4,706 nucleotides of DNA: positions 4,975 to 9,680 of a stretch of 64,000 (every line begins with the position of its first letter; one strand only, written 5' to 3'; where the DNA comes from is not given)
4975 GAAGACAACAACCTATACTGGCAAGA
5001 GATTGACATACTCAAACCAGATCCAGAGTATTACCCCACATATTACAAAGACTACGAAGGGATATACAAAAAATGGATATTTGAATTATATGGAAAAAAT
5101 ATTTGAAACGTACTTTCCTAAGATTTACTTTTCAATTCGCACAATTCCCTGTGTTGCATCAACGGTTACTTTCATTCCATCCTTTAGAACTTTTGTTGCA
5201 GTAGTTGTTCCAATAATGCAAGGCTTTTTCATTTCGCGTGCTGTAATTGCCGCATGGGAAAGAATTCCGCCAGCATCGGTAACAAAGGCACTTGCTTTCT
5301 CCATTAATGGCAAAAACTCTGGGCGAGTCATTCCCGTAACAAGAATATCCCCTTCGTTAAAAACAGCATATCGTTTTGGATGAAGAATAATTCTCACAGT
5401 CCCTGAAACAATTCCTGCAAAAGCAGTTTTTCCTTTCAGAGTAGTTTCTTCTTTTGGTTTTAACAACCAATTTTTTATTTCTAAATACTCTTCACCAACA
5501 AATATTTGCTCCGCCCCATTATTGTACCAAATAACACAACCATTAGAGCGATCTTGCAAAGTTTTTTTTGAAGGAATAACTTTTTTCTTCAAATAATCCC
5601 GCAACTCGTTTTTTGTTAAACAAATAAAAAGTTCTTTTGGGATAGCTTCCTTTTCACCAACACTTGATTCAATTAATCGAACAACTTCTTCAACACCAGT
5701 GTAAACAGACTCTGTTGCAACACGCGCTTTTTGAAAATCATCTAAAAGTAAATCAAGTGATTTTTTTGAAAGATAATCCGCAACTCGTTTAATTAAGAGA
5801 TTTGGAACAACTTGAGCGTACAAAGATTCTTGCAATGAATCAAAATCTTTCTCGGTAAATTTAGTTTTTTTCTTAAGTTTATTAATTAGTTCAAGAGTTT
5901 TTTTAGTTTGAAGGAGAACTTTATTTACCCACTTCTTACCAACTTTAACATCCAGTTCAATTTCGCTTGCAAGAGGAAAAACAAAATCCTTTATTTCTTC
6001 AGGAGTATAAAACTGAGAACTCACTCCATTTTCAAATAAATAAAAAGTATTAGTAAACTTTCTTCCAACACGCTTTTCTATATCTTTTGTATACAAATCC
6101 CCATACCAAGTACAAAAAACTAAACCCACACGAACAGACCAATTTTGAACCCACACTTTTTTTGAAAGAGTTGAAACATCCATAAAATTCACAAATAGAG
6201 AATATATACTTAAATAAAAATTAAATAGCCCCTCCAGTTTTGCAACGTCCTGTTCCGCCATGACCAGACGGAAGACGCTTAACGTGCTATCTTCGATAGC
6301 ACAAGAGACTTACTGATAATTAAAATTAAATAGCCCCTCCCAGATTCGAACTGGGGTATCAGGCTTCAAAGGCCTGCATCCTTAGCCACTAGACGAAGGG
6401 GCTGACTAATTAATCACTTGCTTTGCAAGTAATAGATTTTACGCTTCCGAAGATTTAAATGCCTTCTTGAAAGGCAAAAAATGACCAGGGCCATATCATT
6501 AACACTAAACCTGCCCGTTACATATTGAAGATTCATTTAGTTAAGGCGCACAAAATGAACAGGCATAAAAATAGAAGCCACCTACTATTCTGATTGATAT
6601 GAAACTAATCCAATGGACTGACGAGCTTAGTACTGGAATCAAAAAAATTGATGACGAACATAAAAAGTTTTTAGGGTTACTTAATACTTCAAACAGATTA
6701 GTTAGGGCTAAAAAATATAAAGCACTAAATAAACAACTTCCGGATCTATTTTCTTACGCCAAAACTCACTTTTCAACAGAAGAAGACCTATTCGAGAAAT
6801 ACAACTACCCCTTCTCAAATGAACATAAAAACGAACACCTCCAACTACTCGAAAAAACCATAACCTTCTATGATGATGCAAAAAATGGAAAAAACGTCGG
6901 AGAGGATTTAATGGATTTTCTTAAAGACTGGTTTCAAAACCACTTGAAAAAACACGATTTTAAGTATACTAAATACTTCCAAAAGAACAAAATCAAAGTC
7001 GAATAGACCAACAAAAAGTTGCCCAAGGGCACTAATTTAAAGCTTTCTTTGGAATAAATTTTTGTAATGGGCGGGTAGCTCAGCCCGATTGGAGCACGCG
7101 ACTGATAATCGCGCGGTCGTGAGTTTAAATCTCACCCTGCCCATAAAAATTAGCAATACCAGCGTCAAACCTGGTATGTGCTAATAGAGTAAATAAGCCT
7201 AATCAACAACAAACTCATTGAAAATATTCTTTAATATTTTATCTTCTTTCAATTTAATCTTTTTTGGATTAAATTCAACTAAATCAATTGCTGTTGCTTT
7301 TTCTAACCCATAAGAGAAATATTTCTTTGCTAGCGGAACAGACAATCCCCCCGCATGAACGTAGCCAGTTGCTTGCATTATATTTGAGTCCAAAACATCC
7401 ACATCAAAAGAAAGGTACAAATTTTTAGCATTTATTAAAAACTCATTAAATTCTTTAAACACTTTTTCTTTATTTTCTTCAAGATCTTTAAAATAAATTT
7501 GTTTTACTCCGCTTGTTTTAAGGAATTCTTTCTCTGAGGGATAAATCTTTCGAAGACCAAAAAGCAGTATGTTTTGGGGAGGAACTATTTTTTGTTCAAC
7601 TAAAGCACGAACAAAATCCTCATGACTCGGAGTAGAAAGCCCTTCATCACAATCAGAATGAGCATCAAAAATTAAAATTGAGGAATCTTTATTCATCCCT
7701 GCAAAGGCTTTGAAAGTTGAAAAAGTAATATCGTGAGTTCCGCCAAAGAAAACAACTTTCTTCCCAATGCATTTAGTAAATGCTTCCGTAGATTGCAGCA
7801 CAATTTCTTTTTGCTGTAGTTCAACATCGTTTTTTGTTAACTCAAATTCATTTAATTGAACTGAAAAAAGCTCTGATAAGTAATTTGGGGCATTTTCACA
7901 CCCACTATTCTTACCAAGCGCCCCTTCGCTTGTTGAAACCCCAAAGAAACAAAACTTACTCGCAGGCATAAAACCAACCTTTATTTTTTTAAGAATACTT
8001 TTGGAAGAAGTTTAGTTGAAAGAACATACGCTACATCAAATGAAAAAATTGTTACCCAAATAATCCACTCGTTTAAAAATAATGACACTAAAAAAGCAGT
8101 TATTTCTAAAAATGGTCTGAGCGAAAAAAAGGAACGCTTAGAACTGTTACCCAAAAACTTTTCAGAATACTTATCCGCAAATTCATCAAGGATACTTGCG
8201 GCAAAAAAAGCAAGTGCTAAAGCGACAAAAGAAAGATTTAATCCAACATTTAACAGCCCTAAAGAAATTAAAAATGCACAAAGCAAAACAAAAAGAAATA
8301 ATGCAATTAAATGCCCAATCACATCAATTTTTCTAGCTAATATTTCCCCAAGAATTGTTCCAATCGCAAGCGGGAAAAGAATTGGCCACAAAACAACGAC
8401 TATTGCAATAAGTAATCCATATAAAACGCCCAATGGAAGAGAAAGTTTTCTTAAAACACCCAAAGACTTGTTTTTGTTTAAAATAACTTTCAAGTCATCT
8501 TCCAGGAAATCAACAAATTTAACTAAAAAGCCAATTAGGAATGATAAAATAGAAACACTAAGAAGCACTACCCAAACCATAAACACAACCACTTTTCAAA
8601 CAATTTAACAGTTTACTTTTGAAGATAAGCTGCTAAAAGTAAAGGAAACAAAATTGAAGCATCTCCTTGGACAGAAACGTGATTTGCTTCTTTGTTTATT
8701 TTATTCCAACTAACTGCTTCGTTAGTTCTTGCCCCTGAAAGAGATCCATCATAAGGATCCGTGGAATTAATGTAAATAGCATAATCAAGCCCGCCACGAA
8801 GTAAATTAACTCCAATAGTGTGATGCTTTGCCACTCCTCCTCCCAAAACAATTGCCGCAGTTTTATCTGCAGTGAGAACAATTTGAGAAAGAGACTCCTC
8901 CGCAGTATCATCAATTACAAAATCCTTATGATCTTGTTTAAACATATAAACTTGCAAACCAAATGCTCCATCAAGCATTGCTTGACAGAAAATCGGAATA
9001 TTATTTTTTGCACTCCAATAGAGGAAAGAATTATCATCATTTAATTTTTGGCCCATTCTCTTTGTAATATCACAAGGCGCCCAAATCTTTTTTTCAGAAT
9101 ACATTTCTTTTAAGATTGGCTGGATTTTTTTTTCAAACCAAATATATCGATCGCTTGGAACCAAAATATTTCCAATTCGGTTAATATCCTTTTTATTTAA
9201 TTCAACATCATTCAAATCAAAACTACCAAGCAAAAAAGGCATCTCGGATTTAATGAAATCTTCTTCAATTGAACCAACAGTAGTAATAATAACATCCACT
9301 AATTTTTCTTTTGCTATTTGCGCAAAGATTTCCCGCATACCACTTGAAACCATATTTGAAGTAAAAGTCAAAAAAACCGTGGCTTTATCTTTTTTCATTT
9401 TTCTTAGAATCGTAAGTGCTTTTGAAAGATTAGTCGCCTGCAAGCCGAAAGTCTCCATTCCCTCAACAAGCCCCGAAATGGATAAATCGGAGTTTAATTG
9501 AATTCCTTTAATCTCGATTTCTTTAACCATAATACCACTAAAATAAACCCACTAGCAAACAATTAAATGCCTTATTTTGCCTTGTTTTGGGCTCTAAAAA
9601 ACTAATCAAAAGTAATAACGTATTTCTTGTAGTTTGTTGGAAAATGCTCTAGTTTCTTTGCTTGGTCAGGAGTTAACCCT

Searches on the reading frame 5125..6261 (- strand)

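Call 21: search_protein_families(library=pfam, proteins=[window:5125-6261:-], max_evalue=0.00001)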
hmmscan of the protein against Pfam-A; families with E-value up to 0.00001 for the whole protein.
window:5125-6261:- (378 aa): 1 family
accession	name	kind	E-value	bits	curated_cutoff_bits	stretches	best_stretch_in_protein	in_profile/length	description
PF00391.29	PEP-utilizers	-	4.9e-25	87.4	23.1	1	301-372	1-72/72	PEP-utilising enzyme, mobile domain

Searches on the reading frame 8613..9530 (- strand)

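Call 21: search_protein_families(library=pfam, proteins=[window:8613-9530:-], max_evalue=0.00001)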
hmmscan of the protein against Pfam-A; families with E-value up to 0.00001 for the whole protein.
window:8613-9530:- (305 aa): 1 family
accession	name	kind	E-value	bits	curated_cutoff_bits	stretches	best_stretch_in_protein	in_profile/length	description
PF01916.23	DS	-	1e-103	347.1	27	1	21-301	2-287/288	Deoxyhypusine synthase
